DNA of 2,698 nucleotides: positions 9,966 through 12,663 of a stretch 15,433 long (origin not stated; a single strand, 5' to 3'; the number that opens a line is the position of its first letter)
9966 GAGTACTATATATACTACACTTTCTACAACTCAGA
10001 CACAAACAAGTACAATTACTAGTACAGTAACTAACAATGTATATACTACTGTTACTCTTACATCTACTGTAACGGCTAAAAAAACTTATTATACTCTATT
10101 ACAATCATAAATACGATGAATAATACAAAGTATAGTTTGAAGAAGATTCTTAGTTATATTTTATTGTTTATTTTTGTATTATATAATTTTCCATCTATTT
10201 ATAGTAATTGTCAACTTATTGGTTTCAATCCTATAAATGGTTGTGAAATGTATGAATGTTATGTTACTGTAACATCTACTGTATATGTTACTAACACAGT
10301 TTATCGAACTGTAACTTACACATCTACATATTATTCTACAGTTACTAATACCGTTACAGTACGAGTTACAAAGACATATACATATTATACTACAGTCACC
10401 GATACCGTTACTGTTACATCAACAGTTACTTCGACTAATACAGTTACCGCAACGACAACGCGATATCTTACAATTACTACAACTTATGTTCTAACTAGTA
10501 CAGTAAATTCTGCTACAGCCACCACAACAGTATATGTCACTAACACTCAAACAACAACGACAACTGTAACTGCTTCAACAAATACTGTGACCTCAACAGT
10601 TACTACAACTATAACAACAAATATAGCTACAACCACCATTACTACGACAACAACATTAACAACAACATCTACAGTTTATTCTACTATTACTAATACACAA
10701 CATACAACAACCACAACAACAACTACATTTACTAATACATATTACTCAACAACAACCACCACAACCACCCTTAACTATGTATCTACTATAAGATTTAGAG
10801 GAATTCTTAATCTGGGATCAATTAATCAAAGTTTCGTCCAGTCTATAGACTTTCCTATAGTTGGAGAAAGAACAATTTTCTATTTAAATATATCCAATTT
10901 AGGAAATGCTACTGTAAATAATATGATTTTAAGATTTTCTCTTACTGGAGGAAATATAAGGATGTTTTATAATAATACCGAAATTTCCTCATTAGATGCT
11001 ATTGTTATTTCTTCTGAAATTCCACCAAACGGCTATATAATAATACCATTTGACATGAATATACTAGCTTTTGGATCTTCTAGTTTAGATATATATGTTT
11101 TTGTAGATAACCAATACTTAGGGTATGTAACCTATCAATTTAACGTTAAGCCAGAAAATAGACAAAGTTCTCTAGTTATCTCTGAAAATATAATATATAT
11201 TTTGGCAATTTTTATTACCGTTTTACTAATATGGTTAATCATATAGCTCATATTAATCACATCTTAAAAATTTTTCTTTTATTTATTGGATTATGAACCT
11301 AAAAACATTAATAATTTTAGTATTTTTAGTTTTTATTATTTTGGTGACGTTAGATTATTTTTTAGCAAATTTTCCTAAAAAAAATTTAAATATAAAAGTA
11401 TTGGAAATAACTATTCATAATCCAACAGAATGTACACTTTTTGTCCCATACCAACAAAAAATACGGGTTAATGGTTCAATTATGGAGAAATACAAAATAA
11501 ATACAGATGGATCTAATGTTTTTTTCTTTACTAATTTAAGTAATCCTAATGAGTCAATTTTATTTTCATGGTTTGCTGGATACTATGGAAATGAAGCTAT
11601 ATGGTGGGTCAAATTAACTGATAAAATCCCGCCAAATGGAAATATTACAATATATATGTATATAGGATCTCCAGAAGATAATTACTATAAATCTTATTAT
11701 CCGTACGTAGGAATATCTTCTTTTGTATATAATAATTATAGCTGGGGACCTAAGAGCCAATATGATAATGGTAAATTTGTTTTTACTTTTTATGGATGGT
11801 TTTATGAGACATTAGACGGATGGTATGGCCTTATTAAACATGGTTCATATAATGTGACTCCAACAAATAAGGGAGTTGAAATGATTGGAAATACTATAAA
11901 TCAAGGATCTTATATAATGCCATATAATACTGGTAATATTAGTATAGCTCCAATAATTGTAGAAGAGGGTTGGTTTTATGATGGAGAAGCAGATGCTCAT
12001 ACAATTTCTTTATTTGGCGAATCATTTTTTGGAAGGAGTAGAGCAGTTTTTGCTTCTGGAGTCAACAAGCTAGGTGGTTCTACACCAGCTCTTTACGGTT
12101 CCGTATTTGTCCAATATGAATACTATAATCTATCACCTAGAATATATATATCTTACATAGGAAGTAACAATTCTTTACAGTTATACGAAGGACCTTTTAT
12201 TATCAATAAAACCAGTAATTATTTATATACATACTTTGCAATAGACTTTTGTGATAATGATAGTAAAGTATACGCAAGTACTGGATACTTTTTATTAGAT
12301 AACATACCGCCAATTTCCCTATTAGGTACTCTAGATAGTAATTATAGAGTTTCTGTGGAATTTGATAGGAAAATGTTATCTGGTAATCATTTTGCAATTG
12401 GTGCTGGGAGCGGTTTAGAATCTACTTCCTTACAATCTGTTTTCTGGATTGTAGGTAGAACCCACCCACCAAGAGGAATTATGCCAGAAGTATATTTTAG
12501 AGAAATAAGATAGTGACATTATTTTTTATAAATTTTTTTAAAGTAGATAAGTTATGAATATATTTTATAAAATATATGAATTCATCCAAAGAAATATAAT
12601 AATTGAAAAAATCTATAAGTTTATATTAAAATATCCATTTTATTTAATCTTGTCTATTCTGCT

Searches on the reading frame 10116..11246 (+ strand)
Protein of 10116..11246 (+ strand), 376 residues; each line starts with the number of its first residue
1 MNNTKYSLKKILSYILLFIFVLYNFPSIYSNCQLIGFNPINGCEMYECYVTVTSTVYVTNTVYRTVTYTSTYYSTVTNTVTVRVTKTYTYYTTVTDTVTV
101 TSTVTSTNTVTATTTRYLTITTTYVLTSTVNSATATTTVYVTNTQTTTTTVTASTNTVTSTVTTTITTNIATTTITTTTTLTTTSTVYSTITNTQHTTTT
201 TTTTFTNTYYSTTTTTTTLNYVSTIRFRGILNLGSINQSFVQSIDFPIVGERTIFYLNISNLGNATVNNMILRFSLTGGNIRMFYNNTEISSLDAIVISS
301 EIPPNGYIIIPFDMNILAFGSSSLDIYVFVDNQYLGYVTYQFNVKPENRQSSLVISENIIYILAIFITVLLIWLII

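Call 7: search_protein_families(library=pfam, proteins=[window:10116-11246:+], max_evalue=0.1)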
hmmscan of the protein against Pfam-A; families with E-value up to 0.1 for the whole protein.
window:10116-11246:+ (376 aa): 0 families

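Call 12: find_homologous_proteins(query=window:10116-11246:+, max_evalue=0.001)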
Query window:10116-11246:+ (376 aa): 9 proteins with E <= 0.001 among 8000 candidates.
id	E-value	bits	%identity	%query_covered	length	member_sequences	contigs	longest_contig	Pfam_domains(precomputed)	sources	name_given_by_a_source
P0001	5.7e-212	721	100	100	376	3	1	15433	-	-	-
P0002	1.0e-178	612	100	88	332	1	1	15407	-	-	-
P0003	9.5e-56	208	54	47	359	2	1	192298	-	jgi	-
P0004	3.6e-52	196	51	39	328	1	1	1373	-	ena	-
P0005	3.8e-49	186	55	45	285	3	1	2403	-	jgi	-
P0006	1.7e-48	184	51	41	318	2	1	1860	-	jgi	-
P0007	9.0e-47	178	49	36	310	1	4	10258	-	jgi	-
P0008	1.1e-44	171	49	38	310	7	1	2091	-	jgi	-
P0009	9.1e-42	162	49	45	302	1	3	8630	-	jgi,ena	-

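Call 15: find_encoding_contigs(protein=P0003, flank=10000, max_places=3)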
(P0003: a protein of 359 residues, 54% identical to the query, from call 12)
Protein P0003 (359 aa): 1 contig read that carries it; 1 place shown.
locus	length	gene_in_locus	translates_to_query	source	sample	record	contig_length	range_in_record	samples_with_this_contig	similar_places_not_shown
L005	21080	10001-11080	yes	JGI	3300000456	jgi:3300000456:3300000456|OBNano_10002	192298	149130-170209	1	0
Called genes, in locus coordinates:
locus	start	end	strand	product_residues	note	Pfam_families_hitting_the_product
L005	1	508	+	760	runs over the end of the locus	PF01326:PPDK_N, PF00391:PEP-utilizers, PF02896:PEP-utilizers_C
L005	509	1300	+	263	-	PF00482:T2SSF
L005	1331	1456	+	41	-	-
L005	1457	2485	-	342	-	PF04055:Radical_SAM, PF08608:Wyosine_form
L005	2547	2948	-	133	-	PF02675:AdoMet_dc (weak)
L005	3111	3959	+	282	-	-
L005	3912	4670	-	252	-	-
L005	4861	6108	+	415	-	PF07690:MFS_1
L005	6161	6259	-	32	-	-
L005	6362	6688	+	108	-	PF13412:HTH_24 (weak), PF01381:HTH_3 (weak)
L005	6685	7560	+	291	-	PF02629:CoA_binding, PF13380:CoA_binding_2, PF13607:Succ_CoA_lig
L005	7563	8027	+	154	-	PF19045:Ligase_CoA_2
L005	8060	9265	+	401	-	-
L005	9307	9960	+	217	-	-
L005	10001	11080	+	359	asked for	-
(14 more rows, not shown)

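Call 16: find_encoding_contigs(protein=P0007, flank=10000, max_places=3)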
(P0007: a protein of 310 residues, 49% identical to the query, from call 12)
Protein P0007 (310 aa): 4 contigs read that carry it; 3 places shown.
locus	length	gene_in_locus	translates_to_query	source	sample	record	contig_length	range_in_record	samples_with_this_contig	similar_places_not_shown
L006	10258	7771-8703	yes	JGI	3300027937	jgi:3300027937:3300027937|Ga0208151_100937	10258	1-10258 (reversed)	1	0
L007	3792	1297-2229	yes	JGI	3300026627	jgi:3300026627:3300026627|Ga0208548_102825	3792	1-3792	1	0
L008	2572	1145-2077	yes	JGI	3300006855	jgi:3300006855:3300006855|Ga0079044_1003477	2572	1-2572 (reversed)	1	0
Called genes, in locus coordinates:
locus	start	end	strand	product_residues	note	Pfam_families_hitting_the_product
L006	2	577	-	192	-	?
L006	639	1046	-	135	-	PF02675:AdoMet_dc (weak)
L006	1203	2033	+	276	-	-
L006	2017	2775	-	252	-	-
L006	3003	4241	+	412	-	PF07690:MFS_1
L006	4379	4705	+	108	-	PF01381:HTH_3 (weak)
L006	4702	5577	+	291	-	PF02629:CoA_binding, PF13380:CoA_binding_2, PF13607:Succ_CoA_lig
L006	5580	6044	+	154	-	PF19045:Ligase_CoA_2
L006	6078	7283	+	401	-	-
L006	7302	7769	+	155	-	-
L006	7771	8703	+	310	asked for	-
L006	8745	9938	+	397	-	-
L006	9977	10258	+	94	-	?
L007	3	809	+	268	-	?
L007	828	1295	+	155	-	-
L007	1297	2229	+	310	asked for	-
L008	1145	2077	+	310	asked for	-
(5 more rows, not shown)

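Call 17: find_encoding_contigs(protein=P0009, flank=10000, max_places=3)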
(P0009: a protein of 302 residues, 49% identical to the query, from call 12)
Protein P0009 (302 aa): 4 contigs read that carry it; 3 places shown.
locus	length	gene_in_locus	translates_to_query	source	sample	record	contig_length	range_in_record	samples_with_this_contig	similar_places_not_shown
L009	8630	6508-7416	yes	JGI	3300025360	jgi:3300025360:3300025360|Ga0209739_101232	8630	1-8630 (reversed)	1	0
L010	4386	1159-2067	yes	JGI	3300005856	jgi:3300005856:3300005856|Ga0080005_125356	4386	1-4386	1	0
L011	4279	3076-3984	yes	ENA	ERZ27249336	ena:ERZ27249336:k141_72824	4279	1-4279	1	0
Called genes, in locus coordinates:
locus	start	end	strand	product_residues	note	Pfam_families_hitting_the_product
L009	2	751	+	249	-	?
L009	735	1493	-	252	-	-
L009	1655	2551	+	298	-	PF07690:MFS_1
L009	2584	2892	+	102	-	-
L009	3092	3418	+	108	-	PF13412:HTH_24 (weak), PF01381:HTH_3 (weak)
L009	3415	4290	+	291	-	PF02629:CoA_binding, PF13380:CoA_binding_2, PF13607:Succ_CoA_lig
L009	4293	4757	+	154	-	PF19045:Ligase_CoA_2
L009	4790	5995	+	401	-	-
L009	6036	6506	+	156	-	-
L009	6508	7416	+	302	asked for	-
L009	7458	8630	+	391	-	?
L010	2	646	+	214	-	?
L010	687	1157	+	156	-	-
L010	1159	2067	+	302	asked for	-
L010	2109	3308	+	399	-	-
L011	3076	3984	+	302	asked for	-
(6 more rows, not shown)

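Call 44: search_protein_families(library=ncbifam, proteins=[window:10116-11246:+], max_evalue=0.1)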
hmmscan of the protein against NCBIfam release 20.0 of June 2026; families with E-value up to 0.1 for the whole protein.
window:10116-11246:+ (376 aa): 0 families

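Call 51: search_solved_structures(query=window:10116-11246:+, max_evalue=10)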
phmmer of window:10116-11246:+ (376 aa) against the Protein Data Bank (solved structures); distinct sequences matched with E-value up to 10: 0.

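Call 65: predict_structure(alignment_id=A2)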
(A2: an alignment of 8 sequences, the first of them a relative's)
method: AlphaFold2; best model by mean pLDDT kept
length: 376 residues; sequences in the alignment: 8
mean_pLDDT: 49.9   pTM: 0.36
mean pLDDT of the five models: 49.9, 48.3, 47.5, 46.3, 46.0
residues with pLDDT >= 90: 5; 70-90: 115; 50-70: 31; < 50: 225
segments of 3 or more residues with pLDDT < 50: 1-3, 25-237, 349-356
pLDDT, mean of each block of 10 residues (from residue 1): 58 75 50 30 30 27 30 28 24 24 24 23 24 26 29 37 40 38 39 29 32 30 31 48 63 78 76 88 87 82 77 84 88 82 67 48 81 84
secondary structure, 60 per line:
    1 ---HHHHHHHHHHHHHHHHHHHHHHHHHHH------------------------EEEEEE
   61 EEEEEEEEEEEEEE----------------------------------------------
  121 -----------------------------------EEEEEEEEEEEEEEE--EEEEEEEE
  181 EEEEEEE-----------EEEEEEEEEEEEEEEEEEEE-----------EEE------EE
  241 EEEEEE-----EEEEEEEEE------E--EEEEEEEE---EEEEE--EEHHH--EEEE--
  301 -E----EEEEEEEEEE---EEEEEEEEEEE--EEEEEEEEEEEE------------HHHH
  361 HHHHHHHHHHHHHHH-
elements in order: H4-30 E55-74 E156-170 E173-187 E199-218 E230-232 E239-246 E252-260 E270-277 E281-285 E295-298 E307-316 E320-330 E333-344 H357-375

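Call 68: fold_search(model_id=the predicted structure, library=pdb)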
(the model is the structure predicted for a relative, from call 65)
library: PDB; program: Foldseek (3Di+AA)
matches with E <= 10: 1457; with E <= 0.001: 67
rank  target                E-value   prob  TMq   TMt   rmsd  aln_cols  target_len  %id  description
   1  9fyn                  6.4e-05  1.00  0.20  0.10   2.6        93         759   10  Lacto-N-biosidase from Trueperella pyogenes (released 2024-10-09)
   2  9ijj_4J               8.4e-05  1.00  0.20  0.11   4.1       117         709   14  In situ structure of the central apparatus in mouse sperm axoneme. (released 2025-06-04)
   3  9ijj_4K               1.2e-04  1.00  0.20  0.20   4.1       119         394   16  In situ structure of the central apparatus in mouse sperm axoneme. (released 2025-06-04)
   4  8jmw_A                1.2e-04  1.00  0.20  0.15   5.1       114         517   16  Fibril form of serine peptidase Vpr (released 2023-12-06)
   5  7sqc_M1               1.2e-04  1.00  0.19  0.13   5.0       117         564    9  Ciliary C1 central pair apparatus isolated from Chlamydomonas reinhardtii (released 2022-04-13)
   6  2a74_B                1.5e-04  1.00  0.22  0.41   3.6       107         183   15  Human Complement Component C3c (released 2005-09-27)
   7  6ce1                  1.5e-04  1.00  0.20  0.13   5.6       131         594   11  Crystal structure of Peptidyl Arginine Deiminase Type III (PADI3) (released 2019-02-13)
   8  1evu_B                1.6e-04  1.00  0.21  0.11   3.0       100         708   13  HUMAN FACTOR XIII WITH CALCIUM BOUND IN THE ION SITE (released 2000-05-10)
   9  5cyl_H                1.9e-04  1.00  0.22  0.23   5.2       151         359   13  Crystal structure of the CupB6 tip adhesin from Pseudomonas aeruginosa (released 2016-10-05)
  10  7djl_A                1.9e-04  1.00  0.18  0.15   6.0       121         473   14  Structure of four truncated and mutated forms of quenching protein (released 2022-06-08)
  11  5l7r_A                2.0e-04  1.00  0.19  0.13  11.8       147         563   17  Crystal structure of BvGH123 (released 2017-03-22)
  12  8dke_P                2.1e-04  1.00  0.18  0.20   6.8       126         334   16  Cryo-EM structure of cystinosin in a cytosol-open state (released 2022-09-21)
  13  2a74_E                2.2e-04  1.00  0.22  0.42   3.5       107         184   16  Human Complement Component C3c (released 2005-09-27)
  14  8dkw_P                2.2e-04  1.00  0.18  0.20   6.8       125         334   16  Cryo-EM structure of cystinosin N288K mutant in a cytosol-open state at pH5.0 (released 2022-09-21)
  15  7djl_B                2.2e-04  1.00  0.19  0.15   5.4       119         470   14  Structure of four truncated and mutated forms of quenching protein (released 2022-06-08)
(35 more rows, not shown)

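Call 96: search_protein_families(library=phrogs, proteins=[window:10116-11246:+], max_evalue=0.01)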
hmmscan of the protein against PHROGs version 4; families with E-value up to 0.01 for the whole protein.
window:10116-11246:+ (376 aa): 0 families

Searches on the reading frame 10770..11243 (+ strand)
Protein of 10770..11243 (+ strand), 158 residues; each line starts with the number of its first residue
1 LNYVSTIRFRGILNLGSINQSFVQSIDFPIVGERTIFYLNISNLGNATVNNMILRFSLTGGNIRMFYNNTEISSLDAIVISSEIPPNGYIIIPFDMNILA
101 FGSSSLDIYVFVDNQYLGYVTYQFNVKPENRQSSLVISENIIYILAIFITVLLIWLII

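Call 23: find_related_loci(query=A1, collection=genome_contigs, flank=10000)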
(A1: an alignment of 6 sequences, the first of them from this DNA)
Query A1 (158 aa) in genome_contigs; peptide patterns used: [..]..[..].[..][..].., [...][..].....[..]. (x = any residue, [..] = any of these).
166 stretches matched a pattern; 5 encode a relative of the query (tblastn E <= 1e-3); 5 distinct loci.
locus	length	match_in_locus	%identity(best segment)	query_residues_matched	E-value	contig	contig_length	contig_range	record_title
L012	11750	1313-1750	52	3-149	1e-41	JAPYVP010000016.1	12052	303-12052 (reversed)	MAG: Candidatus Nanopusillus sp. isolate RSNP5 scaffold_833_c1, whole genome shotgun sequence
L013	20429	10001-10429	48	3-145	2e-39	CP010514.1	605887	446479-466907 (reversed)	Candidatus Nanopusillus acidilobi strain 7A, complete genome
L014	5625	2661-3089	50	3-145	1e-38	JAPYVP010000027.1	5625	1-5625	MAG: Candidatus Nanopusillus sp. isolate RSNP5 scaffold_2115_c1, whole genome shotgun sequence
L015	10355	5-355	47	29-145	1e-24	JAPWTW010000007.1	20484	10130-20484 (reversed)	MAG: Candidatus Nanopusillus sp. isolate RSNS12 scaffold_491_c1, whole genome shotgun sequence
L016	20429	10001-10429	50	3-145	1e-33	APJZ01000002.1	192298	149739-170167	Candidatus Nanobsidianus stetteri Nst1_C2, whole genome shotgun sequence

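Call 69: find_related_loci(query=A1, collection=metagenome_contigs, flank=5000)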
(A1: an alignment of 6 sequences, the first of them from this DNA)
Query A1 (158 aa) in metagenome_contigs; peptide patterns used: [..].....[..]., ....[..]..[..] (x = any residue, [..] = any of these).
599 stretches matched a pattern (row limit reached: there are more); 36 encode a relative of the query (tblastn E <= 1e-3); 36 distinct loci.
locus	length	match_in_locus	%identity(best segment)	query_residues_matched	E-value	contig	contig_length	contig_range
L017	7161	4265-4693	52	3-145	4e-42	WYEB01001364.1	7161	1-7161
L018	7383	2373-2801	52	3-145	2e-40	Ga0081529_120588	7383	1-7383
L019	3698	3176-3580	52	3-137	4e-40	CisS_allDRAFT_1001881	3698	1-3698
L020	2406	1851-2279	52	3-145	6e-40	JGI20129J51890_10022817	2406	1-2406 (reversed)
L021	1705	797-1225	52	3-145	3e-40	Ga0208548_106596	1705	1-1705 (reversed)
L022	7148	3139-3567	51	3-145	2e-39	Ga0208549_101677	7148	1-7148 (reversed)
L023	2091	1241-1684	49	1-144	3e-39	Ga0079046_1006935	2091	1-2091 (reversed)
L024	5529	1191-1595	50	3-137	6e-39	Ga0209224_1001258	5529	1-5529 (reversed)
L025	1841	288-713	50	5-146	1e-38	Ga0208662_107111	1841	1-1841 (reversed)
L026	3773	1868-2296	49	3-145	2e-38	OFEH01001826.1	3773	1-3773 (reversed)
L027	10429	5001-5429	49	3-145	1e-38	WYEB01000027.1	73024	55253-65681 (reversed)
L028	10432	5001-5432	49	3-146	8e-39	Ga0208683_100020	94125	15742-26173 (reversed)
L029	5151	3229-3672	49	1-144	2e-38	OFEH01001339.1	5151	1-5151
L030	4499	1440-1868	50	3-145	6e-38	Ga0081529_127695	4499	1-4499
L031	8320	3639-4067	48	3-145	1e-37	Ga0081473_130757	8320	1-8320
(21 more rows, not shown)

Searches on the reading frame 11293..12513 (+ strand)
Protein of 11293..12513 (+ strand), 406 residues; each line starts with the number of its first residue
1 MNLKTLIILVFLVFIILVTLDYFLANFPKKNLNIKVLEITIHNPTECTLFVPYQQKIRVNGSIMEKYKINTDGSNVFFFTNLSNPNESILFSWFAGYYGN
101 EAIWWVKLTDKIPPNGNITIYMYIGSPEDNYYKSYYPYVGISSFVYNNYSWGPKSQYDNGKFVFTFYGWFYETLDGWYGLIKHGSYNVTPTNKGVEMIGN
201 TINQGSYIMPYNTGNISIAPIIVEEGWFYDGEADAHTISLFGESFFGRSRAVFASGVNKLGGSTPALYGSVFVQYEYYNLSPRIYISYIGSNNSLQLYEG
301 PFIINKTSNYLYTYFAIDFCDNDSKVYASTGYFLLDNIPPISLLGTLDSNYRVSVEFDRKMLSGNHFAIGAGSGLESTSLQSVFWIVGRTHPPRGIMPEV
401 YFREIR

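Call 7: search_protein_families(library=pfam, proteins=[window:11293-12513:+], max_evalue=0.1)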
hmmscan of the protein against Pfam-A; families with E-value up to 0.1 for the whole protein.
window:11293-12513:+ (406 aa): 1 family
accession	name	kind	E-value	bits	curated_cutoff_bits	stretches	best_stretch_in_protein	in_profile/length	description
PF10102.14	DUF2341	-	0.012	16.5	23.4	1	84-128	9-54/84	Domain of unknown function (DUF2341)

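Call 44: search_protein_families(library=ncbifam, proteins=[window:11293-12513:+], max_evalue=0.1)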
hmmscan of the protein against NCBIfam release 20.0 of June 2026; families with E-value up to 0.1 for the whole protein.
window:11293-12513:+ (406 aa): 1 family
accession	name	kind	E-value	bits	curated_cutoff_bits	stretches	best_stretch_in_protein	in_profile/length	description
TIGR02920.1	acc_sec_Y2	equivalog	0.04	12.7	249.6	1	7-64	180-235/395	accessory Sec system protein translocase subunit SecY2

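Call 96: search_protein_families(library=phrogs, proteins=[window:11293-12513:+], max_evalue=0.01)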
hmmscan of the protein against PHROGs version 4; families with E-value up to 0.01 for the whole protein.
window:11293-12513:+ (406 aa): 1 family
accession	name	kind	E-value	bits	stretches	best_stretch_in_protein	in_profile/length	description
phrog_7548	-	unknown function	2e-11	44.5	1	87-398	286-579/591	-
